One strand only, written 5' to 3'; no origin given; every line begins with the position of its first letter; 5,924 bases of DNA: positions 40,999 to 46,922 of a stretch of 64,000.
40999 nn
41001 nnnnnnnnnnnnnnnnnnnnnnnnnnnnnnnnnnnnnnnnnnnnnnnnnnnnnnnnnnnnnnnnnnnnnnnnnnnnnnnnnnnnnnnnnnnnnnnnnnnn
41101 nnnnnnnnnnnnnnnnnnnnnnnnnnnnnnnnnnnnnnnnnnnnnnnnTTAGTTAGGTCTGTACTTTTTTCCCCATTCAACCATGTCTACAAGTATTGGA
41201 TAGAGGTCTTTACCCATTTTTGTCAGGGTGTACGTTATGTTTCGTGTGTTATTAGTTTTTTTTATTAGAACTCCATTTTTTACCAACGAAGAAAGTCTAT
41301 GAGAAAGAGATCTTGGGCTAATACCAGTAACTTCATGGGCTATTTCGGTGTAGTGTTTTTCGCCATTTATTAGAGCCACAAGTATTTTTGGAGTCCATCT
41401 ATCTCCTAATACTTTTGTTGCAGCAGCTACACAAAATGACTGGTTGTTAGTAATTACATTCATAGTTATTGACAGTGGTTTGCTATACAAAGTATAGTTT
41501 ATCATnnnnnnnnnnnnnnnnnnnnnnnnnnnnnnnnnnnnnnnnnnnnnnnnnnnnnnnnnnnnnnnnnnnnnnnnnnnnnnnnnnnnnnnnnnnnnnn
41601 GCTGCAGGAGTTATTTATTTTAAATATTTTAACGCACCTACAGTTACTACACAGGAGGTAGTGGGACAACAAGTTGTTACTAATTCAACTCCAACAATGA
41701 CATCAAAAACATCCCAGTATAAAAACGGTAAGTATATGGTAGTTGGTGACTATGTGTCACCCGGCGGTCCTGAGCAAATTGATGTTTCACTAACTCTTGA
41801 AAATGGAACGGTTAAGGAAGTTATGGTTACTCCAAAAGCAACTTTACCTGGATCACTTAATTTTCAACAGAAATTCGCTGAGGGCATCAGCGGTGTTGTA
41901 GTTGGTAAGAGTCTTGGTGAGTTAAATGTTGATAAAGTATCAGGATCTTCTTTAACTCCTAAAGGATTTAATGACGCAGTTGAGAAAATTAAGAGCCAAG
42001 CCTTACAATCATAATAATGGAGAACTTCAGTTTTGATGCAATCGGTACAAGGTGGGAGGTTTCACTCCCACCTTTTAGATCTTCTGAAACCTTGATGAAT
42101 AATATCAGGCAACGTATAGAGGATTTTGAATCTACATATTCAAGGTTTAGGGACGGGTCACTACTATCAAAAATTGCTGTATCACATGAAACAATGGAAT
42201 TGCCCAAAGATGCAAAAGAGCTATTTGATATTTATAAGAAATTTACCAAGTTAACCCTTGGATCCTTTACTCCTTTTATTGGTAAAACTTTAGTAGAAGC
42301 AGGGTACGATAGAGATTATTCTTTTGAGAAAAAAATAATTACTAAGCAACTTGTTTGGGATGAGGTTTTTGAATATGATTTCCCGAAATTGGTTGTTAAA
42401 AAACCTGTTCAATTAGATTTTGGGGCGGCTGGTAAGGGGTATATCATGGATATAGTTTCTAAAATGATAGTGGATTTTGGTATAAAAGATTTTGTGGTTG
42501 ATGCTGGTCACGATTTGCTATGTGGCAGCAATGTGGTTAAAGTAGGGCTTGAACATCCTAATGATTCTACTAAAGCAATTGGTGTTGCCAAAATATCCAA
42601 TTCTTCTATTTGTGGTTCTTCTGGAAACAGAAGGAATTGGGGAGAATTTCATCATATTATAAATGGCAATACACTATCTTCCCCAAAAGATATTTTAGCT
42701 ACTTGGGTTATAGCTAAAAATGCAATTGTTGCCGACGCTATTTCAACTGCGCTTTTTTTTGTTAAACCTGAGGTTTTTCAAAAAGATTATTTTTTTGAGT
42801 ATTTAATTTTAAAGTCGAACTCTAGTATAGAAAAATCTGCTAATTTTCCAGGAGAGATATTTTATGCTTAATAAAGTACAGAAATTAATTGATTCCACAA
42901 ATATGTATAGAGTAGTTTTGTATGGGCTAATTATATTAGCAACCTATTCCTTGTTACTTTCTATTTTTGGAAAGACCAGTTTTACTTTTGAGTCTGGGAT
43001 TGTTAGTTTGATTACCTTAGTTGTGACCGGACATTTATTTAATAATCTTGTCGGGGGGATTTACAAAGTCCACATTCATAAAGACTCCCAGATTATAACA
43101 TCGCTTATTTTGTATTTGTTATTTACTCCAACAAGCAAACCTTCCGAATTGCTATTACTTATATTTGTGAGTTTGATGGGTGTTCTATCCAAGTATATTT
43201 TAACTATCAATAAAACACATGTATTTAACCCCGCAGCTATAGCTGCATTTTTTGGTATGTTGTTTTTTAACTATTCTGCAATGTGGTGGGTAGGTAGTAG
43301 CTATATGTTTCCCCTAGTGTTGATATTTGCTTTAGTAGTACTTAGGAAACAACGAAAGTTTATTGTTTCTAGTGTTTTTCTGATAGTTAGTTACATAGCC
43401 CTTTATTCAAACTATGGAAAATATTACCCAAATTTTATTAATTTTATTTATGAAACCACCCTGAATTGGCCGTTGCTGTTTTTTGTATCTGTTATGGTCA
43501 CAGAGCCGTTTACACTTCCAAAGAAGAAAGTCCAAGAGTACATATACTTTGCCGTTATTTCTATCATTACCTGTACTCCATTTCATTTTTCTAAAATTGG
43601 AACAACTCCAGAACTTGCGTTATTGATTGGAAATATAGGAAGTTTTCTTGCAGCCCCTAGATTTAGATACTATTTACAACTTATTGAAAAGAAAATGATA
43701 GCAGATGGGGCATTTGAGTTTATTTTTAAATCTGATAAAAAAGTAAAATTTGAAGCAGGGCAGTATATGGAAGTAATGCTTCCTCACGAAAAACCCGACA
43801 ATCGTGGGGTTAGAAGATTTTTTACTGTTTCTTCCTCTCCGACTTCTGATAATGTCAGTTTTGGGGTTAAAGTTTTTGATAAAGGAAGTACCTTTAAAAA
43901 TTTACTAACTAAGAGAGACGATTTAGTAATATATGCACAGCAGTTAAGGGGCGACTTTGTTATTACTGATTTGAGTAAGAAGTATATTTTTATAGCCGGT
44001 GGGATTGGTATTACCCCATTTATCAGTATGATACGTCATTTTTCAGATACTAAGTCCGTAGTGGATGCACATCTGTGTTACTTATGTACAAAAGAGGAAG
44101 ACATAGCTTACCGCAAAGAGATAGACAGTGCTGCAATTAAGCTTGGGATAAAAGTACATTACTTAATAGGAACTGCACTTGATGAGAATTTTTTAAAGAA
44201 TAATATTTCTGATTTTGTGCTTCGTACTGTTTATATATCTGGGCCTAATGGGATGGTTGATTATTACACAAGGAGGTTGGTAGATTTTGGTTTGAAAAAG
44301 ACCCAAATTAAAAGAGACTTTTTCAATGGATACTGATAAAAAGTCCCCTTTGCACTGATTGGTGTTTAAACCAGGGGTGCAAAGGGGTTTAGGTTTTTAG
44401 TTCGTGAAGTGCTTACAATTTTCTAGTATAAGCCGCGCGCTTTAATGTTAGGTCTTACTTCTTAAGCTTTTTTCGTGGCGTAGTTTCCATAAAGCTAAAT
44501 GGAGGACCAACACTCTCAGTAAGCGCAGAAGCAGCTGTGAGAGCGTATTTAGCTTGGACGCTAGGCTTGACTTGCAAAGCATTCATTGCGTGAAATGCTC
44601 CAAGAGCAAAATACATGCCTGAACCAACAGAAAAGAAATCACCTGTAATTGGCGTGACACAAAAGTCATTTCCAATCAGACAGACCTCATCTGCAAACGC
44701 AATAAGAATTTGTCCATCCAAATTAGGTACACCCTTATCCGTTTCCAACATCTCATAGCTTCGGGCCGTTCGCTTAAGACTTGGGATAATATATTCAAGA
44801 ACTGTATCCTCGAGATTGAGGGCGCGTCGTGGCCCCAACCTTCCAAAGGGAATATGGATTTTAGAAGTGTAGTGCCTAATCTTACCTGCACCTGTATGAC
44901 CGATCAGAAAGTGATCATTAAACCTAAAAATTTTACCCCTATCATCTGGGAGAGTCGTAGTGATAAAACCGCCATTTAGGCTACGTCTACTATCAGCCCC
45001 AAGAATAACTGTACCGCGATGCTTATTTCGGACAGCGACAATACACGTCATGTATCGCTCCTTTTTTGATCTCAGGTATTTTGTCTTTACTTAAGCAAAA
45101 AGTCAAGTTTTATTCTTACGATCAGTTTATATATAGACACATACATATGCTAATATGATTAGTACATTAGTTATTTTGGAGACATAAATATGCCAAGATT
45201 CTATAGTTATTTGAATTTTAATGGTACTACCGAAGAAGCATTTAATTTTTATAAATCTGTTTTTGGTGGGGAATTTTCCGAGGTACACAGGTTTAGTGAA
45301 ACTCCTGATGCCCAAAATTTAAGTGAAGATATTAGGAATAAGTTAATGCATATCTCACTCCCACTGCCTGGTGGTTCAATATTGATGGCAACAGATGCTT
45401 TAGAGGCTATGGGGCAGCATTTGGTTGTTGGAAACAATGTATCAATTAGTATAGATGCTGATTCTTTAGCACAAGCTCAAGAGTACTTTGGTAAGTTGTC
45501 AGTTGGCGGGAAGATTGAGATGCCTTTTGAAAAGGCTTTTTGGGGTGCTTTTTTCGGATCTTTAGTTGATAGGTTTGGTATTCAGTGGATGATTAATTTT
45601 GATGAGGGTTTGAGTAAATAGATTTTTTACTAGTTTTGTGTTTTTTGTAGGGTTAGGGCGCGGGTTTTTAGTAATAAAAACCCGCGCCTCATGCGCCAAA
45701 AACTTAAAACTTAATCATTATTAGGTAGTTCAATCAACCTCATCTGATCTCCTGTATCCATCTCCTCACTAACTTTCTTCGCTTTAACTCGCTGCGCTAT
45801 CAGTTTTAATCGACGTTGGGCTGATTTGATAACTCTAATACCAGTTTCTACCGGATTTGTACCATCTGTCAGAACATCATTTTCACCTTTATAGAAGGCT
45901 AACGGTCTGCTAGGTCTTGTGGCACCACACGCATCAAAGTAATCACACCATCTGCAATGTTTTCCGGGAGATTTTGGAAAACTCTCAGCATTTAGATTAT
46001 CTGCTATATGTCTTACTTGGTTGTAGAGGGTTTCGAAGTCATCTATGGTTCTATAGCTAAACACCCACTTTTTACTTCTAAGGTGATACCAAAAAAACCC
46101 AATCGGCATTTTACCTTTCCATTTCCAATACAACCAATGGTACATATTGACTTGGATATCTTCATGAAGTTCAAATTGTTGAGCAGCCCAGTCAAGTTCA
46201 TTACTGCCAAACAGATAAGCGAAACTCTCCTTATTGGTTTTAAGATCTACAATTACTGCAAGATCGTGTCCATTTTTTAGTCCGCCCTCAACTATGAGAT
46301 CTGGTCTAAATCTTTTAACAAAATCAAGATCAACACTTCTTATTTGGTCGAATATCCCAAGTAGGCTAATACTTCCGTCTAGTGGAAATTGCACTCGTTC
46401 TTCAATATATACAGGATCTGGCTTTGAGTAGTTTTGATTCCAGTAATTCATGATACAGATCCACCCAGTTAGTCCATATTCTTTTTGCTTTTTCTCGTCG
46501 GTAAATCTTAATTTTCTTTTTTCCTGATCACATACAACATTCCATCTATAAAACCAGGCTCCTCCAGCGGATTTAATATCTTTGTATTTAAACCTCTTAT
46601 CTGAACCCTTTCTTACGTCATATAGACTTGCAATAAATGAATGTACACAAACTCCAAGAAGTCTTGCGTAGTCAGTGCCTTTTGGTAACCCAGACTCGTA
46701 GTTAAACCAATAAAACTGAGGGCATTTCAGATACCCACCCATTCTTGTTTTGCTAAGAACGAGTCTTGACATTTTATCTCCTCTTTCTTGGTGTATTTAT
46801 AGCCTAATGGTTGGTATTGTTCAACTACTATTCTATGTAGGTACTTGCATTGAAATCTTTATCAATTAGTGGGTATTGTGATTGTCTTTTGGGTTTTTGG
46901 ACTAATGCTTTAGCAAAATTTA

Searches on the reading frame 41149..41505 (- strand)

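Call 4: search_protein_families(library=pfam, proteins=[window:41149-41505:-], max_evalue=1)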
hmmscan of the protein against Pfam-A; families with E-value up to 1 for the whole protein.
window:41149-41505:- (118 aa): 11 families
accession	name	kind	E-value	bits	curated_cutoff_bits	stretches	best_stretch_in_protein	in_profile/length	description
PF01638.23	HxlR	-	1.3e-18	67.1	20.8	1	32-117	1-88/91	HxlR-like helix-turn-helix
PF14947.12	HTH_45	-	0.001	19.5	25.5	1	40-106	10-70/77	Winged helix-turn-helix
PF01022.26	HTH_5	-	0.0089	16.3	22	1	40-80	6-45/47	Bacterial regulatory protein, arsR family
PF13412.12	HTH_24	-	0.062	13.3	21.9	1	58-80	25-47/48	Winged helix-turn-helix DNA-binding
PF04182.18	B-block_TFIIIC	-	0.079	13.5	22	1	57-91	25-62/73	B-block binding subunit of TFIIIC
PF04492.19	Phage_rep_O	-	0.091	13.7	28.7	1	57-89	56-89/95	Bacteriophage replication protein O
PF24270.1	HTH_Cmi2_C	-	0.098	13.4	27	1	35-84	74-122/125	Cmi2, C-terminal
PF13601.12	HTH_34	-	0.1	13.2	27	1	46-102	10-69/80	Winged helix DNA-binding domain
PF08100.18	Dimerisation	-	0.12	12.6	25.6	1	50-100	41-89/93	O-methyltransferase dimerisation domain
PF12840.13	HTH_20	-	0.14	12.6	27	1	51-80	20-48/51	Helix-turn-helix domain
PF01726.22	LexA_DNA_bind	-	0.17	12.1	23.7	1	53-88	29-64/65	LexA DNA binding domain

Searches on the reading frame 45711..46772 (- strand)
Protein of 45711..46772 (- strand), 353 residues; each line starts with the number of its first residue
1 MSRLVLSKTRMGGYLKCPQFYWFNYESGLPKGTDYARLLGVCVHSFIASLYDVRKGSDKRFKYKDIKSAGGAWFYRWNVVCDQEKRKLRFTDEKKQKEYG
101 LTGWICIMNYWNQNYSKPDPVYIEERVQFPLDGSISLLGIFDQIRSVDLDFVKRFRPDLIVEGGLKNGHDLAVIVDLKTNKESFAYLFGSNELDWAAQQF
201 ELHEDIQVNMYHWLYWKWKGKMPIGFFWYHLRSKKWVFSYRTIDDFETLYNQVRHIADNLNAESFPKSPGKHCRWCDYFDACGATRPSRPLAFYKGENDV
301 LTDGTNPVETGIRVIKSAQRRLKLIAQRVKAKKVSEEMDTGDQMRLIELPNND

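Call 64: search_protein_families(library=pfam, proteins=[window:45711-46772:-], max_evalue=0.00001)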
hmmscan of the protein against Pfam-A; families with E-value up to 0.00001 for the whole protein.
window:45711-46772:- (353 aa): 1 family
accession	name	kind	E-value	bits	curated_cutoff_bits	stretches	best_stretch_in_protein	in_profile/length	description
PF12705.13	PDDEXK_1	-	3.2e-17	63.7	22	1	6-282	2-246/247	PD-(D/E)XK nuclease superfamily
